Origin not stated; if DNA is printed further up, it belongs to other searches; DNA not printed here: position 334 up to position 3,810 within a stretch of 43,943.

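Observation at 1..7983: The 'ORF-less' first 8 kb is one giant open reading frame missing from the supplied track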

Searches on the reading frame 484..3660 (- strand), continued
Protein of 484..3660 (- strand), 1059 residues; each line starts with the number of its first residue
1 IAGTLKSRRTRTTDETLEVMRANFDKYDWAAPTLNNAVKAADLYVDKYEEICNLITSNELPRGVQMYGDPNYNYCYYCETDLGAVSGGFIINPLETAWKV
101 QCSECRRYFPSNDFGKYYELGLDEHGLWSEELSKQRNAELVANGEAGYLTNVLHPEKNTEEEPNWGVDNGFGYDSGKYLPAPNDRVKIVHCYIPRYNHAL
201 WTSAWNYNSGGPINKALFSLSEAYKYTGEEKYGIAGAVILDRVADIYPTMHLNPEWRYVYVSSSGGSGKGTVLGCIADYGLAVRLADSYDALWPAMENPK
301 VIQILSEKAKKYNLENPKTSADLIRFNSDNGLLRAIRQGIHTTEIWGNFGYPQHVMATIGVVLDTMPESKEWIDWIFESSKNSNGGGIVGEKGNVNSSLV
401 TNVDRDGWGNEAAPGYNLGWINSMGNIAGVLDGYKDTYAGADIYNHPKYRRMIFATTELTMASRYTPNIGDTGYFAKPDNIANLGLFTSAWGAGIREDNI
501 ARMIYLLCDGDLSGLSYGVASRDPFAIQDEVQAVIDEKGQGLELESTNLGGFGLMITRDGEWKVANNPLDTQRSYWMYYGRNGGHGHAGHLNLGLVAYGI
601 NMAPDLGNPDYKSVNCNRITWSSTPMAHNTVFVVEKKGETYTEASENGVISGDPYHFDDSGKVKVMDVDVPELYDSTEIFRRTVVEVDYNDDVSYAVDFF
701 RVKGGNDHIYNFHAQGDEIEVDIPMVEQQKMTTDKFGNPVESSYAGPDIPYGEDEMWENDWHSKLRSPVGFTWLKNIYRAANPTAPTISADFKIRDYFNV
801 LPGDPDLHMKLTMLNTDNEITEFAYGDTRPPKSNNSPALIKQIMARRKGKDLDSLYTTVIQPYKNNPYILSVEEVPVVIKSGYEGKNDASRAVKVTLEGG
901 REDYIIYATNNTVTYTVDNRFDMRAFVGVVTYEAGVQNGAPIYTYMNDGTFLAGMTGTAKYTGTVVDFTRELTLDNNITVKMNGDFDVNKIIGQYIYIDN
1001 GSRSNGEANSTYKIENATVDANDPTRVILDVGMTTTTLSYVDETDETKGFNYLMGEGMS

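Call 49: fold_search(model_id=the predicted structure, library=pdb)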
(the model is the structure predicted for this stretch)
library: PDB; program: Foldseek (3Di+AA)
matches with E <= 10: 629; with E <= 0.001: 42
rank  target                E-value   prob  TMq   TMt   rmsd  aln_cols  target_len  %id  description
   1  9irq_A                2.7e-25  1.00  0.46  0.66   6.2       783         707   15  Alginate lyase (Microbulbifer sp. ALW1) (released 2025-01-22)
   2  8bdd_A                2.9e-24  1.00  0.47  0.67   6.4       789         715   14  Crystal structure of Bacteroides ovatus CP926 PL17 alginate lyase (released 2023-08-30)
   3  7bjt_A                5.1e-24  1.00  0.47  0.66   6.2       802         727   14  Structure-function analysis of a new PL17 oligoalginate lyase from the marine bacterium Zobellia galactanivorans DsijT (released 2021-07-14)
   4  9vtk                  1.1e-23  1.00  0.50  0.65   7.5       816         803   15  Structure of the family PL40 Ulvan Lyase Uly1040 (released 2025-12-24)
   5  7bm6_A                4.5e-23  1.00  0.46  0.64   6.6       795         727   13  Structure-function analysis of a new PL17 oligoalginate lyase from the marine bacterium Zobellia galactanivorans DsijT (released 2021-07-14)
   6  4ok2_B                5.0e-23  1.00  0.47  0.69   5.7       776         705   14  Crystal Structure of Alg17c Mutant Y258A (released 2014-01-29)
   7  4ojz_A                5.0e-23  1.00  0.46  0.67   5.8       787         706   14  Crystal Structure of Alg17c Mutant Y258A Complexed with Alginate Trisaccharide (released 2014-01-29)
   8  4ok4_B                7.3e-23  1.00  0.47  0.68   5.6       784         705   14  Crystal Structure of Alg17c Mutant H202L (released 2014-01-29)
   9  4ojz_B                2.0e-22  1.00  0.46  0.67   5.7       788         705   14  Crystal Structure of Alg17c Mutant Y258A Complexed with Alginate Trisaccharide (released 2014-01-29)
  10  4nei_A                5.8e-22  1.00  0.45  0.64   7.0       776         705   14  Alg17c PL17 Family Alginate Lyase (released 2014-01-29)
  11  4ok4_A                7.4e-22  1.00  0.48  0.69   5.5       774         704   14  Crystal Structure of Alg17c Mutant H202L (released 2014-01-29)
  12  6jpn_A                1.0e-17  1.00  0.43  0.57  10.0       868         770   14  Crystal structure of the catalytic domain of a multi-domain alginate lyase Dp0100 from thermophilic bacterium Defluvii (released 2019-10-30)
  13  6jp4_A                1.0e-17  1.00  0.43  0.57  10.0       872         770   14  Crystal structure of the catalytic domain of a multi-domain alginate lyase Dp0100 from thermophilic bacterium Defluvii (released 2019-10-30)
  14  3a0o_B                2.1e-16  1.00  0.36  0.48  18.2       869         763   13  Crystal structure of alginate lyase from Agrobacterium tumefaciens C58 (released 2010-03-31)
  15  5jmd                  2.6e-16  1.00  0.38  0.59  11.3       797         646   14  Heparinase III-BT4657 gene product, Methylated Lysines (released 2016-05-25)
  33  6hzn_A                3.2e-12  1.00  0.38  0.52   8.9       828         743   10  Crystal structure of human dermatan sulfate epimerase 1 (released 2020-01-22)
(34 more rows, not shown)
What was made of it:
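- On Heparinase II/III-like lyase superfamily (fold shared by PL12/15/17/21/33/39/40): The top 42 Foldseek PDB matches are all of this class (call 49).
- Closest known: PL17. Same: Best Foldseek E-values (2.7e-25 to 7e-22) and target-normalised TM 0.64-0.69 (call 49).
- Closest known: PL39 multidomain alginate lyase Dp0100. Same: Same two-domain fold class (call 49). The PDB title of 6jp4/6jpn describes Dp0100 as a multi-domain alginate lyase from a thermophile (call 49).
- PL17 gives E 2.7e-25 and TM 0.64-0.69 normalised to the target; PL40 gives TM 0.50 normalised to the query (call 49). Human dermatan-sulfate epimerase 1 (6hzn) is among the Foldseek matches at E 3e-12 (call 49).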

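Call 59: find_encoding_contigs(protein=P0173, flank=10000, max_places=2)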
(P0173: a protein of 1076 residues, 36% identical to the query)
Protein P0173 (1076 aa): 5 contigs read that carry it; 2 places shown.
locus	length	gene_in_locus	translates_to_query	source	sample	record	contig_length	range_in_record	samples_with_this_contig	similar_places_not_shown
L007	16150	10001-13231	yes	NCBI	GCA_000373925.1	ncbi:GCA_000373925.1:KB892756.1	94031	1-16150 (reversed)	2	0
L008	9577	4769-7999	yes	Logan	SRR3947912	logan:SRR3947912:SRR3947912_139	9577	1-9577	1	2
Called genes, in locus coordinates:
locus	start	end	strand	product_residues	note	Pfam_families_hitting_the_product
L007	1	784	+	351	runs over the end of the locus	PF00144:Beta-lactamase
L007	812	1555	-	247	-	-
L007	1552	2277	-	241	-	-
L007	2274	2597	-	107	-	PF03551:PadR, PF13601:HTH_34 (weak)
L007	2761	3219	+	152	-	-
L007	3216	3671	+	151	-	-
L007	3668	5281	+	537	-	PF07732:Cu-oxidase_3, PF00394:Cu-oxidase (faint), PF07731:Cu-oxidase_2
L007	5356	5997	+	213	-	PF01872:RibD_C (weak)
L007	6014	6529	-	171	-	-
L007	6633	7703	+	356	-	-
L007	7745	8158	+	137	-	PF02575:YbaB_DNA_bd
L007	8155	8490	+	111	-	PF02575:YbaB_DNA_bd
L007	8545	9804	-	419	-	PF01041:DegT_DnrJ_EryC1, PF00266:Aminotran_5 (faint)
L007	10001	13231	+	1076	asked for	PF07940:Hepar_II_III_C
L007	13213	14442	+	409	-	PF01041:DegT_DnrJ_EryC1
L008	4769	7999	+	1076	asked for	PF07940:Hepar_II_III_C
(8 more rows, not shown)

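Call 60: find_encoding_contigs(protein=P0160, flank=10000, max_places=2)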
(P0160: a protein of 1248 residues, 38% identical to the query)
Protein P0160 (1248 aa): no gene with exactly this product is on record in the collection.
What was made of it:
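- Tried and rejected: One further look-up found no record (call 60).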

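Call 61: find_encoding_contigs(protein=P0161, flank=10000, max_places=1)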
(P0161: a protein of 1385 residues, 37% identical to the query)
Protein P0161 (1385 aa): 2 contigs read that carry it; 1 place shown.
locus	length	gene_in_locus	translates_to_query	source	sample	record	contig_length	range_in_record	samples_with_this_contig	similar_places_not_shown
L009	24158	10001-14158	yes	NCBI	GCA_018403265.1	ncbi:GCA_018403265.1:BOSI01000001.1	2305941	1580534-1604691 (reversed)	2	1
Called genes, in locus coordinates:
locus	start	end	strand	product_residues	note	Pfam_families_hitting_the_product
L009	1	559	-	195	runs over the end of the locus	PF12917:YfbR-like, PF13023:HD_3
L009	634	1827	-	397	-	PF01522:Polysacc_deac_1, PF07833:Cu_amine_oxidN1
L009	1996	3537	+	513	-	PF05681:Fumerase, PF05683:Fumerase_C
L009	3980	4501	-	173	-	PF26349:YoqH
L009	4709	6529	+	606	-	PF16736:sCache_like, PF00672:HAMP, PF00989:PAS, PF08448:PAS_4, PF13188:PAS_8 (weak), PF13426:PAS_9 (weak), PF00512:HisKA, PF02518:HATPase_c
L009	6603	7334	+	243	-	PF00072:Response_reg, PF00486:Trans_reg_C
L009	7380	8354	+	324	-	PF01408:GFO_IDH_MocA, PF22725:GFO_IDH_MocA_C3, PF02894:GFO_IDH_MocA_C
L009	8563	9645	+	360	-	PF01408:GFO_IDH_MocA, PF03447:NAD_binding_3 (weak), PF22725:GFO_IDH_MocA_C3, PF02894:GFO_IDH_MocA_C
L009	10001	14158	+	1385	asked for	PF07940:Hepar_II_III_C, PF22888:FIMAH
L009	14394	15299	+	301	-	PF12849:PBP_like_2, PF13531:SBP_bac_11, PF12727:PBP_like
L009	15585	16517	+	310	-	PF00528:BPD_transp_1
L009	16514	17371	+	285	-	PF00528:BPD_transp_1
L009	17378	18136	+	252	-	PF02463:SMC_N (weak), PF00005:ABC_tran, PF13304:AAA_21 (faint)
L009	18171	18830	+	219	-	PF01895:PhoU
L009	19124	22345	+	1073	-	PF01590:GAF, PF13185:GAF_2, PF00512:HisKA, PF02518:HATPase_c, PF00072:Response_reg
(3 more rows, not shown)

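Call 62: find_encoding_contigs(protein=P0201, flank=10000, max_places=1)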
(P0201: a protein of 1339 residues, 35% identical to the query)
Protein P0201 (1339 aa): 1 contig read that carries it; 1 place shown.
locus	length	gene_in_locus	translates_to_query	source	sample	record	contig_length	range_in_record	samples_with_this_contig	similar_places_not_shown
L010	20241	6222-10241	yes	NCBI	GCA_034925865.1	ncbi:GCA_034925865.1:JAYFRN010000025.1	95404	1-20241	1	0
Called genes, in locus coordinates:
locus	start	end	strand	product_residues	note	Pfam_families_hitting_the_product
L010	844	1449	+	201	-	-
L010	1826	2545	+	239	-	PF00072:Response_reg, PF00486:Trans_reg_C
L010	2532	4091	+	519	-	PF00672:HAMP (weak), PF00512:HisKA, PF02518:HATPase_c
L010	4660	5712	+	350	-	PF01757:Acyl_transf_3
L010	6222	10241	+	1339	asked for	PF07940:Hepar_II_III_C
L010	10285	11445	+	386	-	PF07969:Amidohydro_3 (weak), PF01979:Amidohydro_1, PF07969:Amidohydro_3 (weak)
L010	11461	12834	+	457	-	-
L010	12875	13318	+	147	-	-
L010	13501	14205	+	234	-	PF02585:PIG-L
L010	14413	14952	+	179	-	PF07883:Cupin_2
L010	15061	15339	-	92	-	PF13451:zf_Tbcl, PF23477:zf_Tbcl_2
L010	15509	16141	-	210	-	PF04542:Sigma70_r2, PF08281:Sigma70_r4_2, PF00196:GerE (weak)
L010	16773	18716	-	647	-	PF02518:HATPase_c, PF13589:HATPase_c_3, PF00183:HSP90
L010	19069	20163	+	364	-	-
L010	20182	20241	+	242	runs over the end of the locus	-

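Call 63: find_encoding_contigs(protein=P0191, flank=10000, max_places=1)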
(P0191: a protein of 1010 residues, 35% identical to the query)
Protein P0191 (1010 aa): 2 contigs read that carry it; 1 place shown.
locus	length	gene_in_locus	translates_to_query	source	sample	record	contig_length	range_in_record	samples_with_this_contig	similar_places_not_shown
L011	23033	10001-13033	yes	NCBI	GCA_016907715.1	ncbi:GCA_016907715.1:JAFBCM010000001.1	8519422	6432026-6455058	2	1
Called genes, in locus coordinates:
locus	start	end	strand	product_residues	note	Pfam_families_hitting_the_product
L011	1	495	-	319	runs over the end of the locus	PF01636:APH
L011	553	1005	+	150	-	PF01230:HIT (faint)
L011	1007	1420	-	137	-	PF00903:Glyoxalase, PF06983:3-dmu-9_3-mt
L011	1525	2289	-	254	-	PF01255:Prenyltransf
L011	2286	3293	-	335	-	PF18082:NAT_N, PF18164:GNAT_C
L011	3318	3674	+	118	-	PF06108:DUF952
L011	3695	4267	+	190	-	PF13238:AAA_18 (weak), PF13671:AAA_33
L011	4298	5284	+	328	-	PF01370:Epimerase, PF13460:NAD_binding_10, PF16363:GDP_Man_Dehyd (faint)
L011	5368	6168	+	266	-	PF00583:Acetyltransf_1, PF13673:Acetyltransf_10 (weak), PF08445:FR47 (weak), PF13508:Acetyltransf_7, PF13527:Acetyltransf_9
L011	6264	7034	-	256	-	PF13489:Methyltransf_23 (weak), PF01209:Ubie_methyltran (weak), PF13649:Methyltransf_25, PF13847:Methyltransf_31, PF08241:Methyltransf_11, PF08242:Methyltransf_12 (weak)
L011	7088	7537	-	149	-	PF13302:Acetyltransf_3 (weak), PF00583:Acetyltransf_1, PF13673:Acetyltransf_10 (weak), PF13508:Acetyltransf_7, PF08445:FR47 (weak)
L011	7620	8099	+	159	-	PF13302:Acetyltransf_3 (weak), PF00583:Acetyltransf_1, PF13508:Acetyltransf_7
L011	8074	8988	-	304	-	PF00561:Abhydrolase_1, PF12146:Hydrolase_4, PF12697:Abhydrolase_6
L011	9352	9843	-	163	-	PF04073:tRNA_edit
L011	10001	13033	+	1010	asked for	PF07940:Hepar_II_III_C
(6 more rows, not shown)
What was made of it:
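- These enzyme types take part in nucleotide amino-sugar and uronate biosynthesis (calls 59, 61, 63).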

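Call 76: find_encoding_contigs(protein=P0164, flank=10000, max_places=1)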
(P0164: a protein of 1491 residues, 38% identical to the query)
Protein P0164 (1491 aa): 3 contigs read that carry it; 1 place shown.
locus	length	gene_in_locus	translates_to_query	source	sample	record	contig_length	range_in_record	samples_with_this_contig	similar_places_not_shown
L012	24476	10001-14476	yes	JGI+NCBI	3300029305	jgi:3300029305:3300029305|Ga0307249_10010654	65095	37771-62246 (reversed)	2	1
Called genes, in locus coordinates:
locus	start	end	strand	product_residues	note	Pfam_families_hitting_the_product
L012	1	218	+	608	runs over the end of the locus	PF00009:GTP_EFTU, PF01926:MMR_HSR1 (weak), PF22042:EF-G_D2, PF03144:GTP_EFTU_D2, PF00679:EFG_C, PF21018:BipA_C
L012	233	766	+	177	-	PF00719:Pyrophosphatase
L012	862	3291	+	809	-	PF13676:TIR_2, PF13181:TPR_8 (faint), PF07719:TPR_2 (faint), PF13374:TPR_10 (faint), PF13424:TPR_12, PF00515:TPR_1 (weak)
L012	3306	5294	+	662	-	-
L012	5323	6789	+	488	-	PF00496:SBP_bac_5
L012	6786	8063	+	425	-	PF02446:Glyco_hydro_77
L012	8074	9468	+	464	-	PF14262:Cthe_2159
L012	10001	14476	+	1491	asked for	PF07940:Hepar_II_III_C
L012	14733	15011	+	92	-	-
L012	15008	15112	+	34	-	-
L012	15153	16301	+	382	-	PF00180:Iso_dh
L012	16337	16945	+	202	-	PF06971:Put_DNA-bind_N, PF02629:CoA_binding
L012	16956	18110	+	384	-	PF00395:SLH (faint)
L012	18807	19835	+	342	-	PF02388:FemAB, PF13480:Acetyltransf_6, PF02388:FemAB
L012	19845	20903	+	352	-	PF02388:FemAB, PF13480:Acetyltransf_6, PF02388:FemAB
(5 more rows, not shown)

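Call 77: find_encoding_contigs(protein=P0197, flank=10000, max_places=1)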
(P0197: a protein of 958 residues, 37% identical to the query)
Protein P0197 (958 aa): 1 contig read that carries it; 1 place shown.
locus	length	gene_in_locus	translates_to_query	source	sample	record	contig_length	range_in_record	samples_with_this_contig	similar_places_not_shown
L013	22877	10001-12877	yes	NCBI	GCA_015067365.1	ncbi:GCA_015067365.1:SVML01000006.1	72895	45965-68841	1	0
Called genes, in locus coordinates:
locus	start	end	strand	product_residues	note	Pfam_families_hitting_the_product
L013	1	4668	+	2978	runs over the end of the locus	PF02368:Big_2 (faint), PF07940:Hepar_II_III_C, PF05345:He_PIG, PF00395:SLH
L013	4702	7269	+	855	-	PF18998:Flg_new_2 (faint)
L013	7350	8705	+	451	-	-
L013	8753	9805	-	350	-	PF02661:Fic, PF01047:MarR (weak), PF13412:HTH_24 (weak)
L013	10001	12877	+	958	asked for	PF07940:Hepar_II_III_C (weak)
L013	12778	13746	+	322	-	PF00395:SLH (weak)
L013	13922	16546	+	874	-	PF22359:Big-like (faint), PF26182:Ig_NUP210_5th (faint), PF02368:Big_2 (weak), PF26918:Ig_Eae (weak), PF18998:Flg_new_2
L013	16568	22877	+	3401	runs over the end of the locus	PF02368:Big_2 (weak), PF22359:Big-like (faint), PF26918:Ig_Eae (faint), PF02368:Big_2, PF07940:Hepar_II_III_C (weak), PF05345:He_PIG, PF00395:SLH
